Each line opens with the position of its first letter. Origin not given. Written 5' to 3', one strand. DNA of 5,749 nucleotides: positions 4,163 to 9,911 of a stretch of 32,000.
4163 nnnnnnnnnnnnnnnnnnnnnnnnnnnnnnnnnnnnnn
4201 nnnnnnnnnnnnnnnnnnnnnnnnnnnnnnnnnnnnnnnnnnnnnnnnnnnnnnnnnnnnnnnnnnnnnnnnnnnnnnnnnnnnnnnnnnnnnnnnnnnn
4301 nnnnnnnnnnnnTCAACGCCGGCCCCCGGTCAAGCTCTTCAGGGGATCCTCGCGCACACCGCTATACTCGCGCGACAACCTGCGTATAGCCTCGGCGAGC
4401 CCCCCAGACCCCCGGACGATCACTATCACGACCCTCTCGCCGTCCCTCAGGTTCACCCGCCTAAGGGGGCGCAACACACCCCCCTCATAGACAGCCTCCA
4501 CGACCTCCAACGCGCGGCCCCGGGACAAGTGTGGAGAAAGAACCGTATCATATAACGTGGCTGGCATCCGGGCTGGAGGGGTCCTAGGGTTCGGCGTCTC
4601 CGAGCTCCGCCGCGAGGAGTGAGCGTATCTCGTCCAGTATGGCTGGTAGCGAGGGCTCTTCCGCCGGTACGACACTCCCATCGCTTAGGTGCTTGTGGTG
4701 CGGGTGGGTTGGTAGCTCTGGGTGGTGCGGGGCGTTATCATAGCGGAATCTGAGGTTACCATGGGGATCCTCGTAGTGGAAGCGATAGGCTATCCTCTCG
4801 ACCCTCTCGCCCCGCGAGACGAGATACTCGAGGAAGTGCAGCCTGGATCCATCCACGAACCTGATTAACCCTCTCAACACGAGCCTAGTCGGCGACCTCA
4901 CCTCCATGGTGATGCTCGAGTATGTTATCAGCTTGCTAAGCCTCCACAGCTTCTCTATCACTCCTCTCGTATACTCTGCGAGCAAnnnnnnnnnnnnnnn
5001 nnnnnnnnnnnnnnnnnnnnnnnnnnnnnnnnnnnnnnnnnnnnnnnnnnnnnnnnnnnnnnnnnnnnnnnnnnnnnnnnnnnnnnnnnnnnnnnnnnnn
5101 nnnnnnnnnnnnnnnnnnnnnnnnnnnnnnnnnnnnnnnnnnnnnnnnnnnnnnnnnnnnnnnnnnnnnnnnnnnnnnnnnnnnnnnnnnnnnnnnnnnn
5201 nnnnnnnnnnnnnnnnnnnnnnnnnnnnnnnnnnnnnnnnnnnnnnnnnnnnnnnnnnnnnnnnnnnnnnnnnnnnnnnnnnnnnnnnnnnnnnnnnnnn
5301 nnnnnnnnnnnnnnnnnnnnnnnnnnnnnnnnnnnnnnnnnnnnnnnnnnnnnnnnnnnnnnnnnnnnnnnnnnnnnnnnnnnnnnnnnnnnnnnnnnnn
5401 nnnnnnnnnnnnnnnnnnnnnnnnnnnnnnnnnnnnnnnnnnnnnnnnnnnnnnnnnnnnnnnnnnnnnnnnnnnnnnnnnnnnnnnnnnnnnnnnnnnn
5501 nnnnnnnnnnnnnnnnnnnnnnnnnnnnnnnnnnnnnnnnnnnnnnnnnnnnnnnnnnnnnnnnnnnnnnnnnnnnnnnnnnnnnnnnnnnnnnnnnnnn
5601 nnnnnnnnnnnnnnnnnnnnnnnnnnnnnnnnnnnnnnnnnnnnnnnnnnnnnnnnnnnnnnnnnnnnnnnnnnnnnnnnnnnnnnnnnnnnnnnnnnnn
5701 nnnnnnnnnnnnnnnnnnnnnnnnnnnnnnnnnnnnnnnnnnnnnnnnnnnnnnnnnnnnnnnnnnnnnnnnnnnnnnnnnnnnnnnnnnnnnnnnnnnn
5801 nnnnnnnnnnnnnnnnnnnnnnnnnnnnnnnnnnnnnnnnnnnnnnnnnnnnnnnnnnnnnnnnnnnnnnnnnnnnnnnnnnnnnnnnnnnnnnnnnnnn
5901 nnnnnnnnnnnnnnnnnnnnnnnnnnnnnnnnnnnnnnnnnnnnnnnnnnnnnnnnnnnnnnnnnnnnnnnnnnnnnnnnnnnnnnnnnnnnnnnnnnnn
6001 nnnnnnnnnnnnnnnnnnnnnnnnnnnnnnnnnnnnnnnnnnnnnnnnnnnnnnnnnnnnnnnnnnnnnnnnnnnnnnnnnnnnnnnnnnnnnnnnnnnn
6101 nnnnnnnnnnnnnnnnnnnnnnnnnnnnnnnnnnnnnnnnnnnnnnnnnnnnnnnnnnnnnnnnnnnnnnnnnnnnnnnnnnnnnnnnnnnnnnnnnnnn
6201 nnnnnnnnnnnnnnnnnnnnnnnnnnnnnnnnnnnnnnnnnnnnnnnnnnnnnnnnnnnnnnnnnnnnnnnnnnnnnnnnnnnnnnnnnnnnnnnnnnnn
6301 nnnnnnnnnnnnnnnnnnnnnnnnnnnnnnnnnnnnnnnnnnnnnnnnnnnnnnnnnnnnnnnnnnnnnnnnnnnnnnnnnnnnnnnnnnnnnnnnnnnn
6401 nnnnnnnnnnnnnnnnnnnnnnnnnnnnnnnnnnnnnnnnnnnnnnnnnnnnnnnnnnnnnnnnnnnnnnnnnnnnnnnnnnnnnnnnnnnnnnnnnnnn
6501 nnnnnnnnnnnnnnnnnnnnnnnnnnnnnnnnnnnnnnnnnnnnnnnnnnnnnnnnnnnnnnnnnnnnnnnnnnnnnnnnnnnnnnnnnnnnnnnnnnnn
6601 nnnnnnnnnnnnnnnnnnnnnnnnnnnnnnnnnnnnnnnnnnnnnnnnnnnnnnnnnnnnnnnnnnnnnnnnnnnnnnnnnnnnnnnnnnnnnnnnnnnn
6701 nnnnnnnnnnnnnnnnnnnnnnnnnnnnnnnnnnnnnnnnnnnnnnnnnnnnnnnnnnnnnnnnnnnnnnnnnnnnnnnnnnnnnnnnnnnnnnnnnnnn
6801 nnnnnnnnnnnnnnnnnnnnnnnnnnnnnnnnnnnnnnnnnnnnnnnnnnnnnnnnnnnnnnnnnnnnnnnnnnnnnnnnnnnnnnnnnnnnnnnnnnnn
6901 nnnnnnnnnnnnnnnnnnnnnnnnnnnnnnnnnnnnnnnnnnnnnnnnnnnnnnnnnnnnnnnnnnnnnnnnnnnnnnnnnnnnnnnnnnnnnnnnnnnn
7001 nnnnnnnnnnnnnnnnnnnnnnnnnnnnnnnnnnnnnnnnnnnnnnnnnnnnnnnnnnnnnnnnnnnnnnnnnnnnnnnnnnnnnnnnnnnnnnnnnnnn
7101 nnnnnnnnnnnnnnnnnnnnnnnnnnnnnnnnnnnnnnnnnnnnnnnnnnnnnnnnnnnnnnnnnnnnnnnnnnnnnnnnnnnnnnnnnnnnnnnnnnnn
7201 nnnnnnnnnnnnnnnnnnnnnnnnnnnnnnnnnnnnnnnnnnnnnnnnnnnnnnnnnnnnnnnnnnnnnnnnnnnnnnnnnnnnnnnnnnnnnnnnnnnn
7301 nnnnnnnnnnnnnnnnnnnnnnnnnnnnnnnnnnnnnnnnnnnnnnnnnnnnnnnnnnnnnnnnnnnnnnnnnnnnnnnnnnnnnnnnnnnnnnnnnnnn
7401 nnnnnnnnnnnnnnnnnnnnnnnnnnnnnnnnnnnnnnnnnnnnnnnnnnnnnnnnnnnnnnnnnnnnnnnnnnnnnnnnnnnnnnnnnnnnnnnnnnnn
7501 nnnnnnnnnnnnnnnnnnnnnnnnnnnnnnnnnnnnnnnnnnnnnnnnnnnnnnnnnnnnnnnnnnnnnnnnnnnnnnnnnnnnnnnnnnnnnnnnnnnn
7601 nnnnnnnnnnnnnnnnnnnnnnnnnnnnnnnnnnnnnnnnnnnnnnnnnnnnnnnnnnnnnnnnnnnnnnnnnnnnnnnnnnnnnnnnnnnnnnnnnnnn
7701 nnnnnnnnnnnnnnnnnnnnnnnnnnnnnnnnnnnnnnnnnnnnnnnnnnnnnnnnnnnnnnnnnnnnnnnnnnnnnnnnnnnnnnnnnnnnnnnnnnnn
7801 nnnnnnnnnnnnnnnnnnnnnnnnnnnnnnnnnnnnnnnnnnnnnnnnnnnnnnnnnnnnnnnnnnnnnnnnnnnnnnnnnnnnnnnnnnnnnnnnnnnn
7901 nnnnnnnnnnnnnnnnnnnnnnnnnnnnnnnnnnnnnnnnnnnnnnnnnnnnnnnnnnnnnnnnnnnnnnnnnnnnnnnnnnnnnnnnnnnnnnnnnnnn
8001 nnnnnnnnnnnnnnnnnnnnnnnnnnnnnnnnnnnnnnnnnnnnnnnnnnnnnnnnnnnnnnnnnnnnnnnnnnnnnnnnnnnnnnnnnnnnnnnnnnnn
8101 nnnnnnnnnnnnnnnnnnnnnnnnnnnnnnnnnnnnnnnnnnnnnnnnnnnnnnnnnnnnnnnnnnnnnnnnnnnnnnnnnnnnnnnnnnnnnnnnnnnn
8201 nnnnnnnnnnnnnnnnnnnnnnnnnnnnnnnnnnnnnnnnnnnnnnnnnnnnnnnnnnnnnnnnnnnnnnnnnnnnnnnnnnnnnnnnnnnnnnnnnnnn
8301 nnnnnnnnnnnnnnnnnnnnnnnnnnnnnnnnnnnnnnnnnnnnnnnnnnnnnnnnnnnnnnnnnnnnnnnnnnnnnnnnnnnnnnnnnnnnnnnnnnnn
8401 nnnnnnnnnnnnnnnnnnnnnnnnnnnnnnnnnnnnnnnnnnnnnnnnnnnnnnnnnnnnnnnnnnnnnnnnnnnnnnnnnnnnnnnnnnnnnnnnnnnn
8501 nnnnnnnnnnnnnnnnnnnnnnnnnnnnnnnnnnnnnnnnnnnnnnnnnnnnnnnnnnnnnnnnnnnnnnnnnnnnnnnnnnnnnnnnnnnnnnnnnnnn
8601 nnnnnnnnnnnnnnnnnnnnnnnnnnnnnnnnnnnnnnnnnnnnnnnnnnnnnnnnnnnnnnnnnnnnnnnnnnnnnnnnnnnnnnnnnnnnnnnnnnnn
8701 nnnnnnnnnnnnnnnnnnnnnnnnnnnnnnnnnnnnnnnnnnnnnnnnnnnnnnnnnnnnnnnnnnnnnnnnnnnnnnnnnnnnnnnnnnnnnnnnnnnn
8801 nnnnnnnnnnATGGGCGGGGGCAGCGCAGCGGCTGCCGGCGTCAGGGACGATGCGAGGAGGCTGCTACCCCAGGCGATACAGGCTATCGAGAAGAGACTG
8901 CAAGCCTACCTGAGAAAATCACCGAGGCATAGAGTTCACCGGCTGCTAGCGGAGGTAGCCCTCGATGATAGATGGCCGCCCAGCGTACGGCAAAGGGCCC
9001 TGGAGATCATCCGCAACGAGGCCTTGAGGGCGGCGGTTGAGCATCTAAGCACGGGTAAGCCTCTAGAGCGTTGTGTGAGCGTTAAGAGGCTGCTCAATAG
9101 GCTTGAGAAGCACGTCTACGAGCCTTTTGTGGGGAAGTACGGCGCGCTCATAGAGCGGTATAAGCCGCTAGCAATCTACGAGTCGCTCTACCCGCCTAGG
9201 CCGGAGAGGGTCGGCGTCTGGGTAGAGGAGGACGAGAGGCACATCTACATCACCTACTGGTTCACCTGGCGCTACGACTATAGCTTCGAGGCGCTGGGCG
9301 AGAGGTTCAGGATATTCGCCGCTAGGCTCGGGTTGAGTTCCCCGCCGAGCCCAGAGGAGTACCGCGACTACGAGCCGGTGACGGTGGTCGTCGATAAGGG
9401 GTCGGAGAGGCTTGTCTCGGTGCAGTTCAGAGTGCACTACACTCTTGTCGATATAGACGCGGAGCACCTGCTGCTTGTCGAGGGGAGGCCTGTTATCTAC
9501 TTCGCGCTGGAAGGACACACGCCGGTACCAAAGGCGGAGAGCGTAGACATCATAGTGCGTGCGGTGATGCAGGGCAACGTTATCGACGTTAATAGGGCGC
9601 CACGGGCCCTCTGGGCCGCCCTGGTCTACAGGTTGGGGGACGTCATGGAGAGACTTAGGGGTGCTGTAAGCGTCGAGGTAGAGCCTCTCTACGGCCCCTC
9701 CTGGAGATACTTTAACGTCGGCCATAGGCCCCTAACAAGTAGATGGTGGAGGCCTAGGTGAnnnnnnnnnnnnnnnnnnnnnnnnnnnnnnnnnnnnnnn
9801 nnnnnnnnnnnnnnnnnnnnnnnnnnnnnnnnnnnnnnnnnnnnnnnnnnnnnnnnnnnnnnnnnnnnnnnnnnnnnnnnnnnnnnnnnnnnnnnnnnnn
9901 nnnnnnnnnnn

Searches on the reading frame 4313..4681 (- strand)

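Call 42: search_protein_families(library=pfam, proteins=[window:4313-4681:-], max_evalue=0.05)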
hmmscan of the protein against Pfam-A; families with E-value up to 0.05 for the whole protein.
window:4313-4681:- (122 aa): 1 family
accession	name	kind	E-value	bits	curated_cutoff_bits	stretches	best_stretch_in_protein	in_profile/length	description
PF01954.22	AF2212-like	-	5.8e-14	52.7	21.6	1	59-110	3-46/59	AF2212-like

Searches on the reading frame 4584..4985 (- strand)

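Call 42: search_protein_families(library=pfam, proteins=[window:4584-4985:-], max_evalue=0.05)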
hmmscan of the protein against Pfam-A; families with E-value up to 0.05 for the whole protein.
window:4584-4985:- (133 aa): 2 families
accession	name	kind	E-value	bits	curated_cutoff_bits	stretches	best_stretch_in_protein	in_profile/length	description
PF20126.4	TumE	-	1.2e-25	89.7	23.4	1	41-124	1-80/81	Toxin TumE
PF23473.1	LysM3_LYK4_5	-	0.025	15.1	29.3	1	52-72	3-23/48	LYK4/5 LysM3 domain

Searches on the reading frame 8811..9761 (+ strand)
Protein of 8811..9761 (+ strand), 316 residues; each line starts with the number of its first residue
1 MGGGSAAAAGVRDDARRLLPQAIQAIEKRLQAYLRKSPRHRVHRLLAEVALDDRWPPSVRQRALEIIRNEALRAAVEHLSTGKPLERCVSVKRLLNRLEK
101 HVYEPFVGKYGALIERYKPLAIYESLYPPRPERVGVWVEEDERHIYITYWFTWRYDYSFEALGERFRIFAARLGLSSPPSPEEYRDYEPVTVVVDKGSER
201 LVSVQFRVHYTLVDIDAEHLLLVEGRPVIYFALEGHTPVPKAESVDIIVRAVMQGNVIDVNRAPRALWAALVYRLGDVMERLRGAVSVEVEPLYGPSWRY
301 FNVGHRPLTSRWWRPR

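Call 11: search_protein_families(library=pfam, proteins=[window:8811-9761:+], max_evalue=0.01)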
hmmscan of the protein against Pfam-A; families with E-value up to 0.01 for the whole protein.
window:8811-9761:+ (316 aa): 0 families

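Call 46: search_protein_families(library=phrogs, proteins=[window:8811-9761:+], max_evalue=0.01)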
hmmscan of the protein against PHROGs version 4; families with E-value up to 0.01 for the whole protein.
window:8811-9761:+ (316 aa): 0 families

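Call 63: search_protein_families(library=ncbifam, proteins=[window:8811-9761:+], max_evalue=1)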
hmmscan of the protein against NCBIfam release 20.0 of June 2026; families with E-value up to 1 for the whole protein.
window:8811-9761:+ (316 aa): 1 family
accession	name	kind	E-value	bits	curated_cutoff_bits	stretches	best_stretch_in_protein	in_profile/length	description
NF041728.1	BPSL0761_fam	subfamily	0.32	11.1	35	0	42-68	14-40/55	BPSL0761 family protein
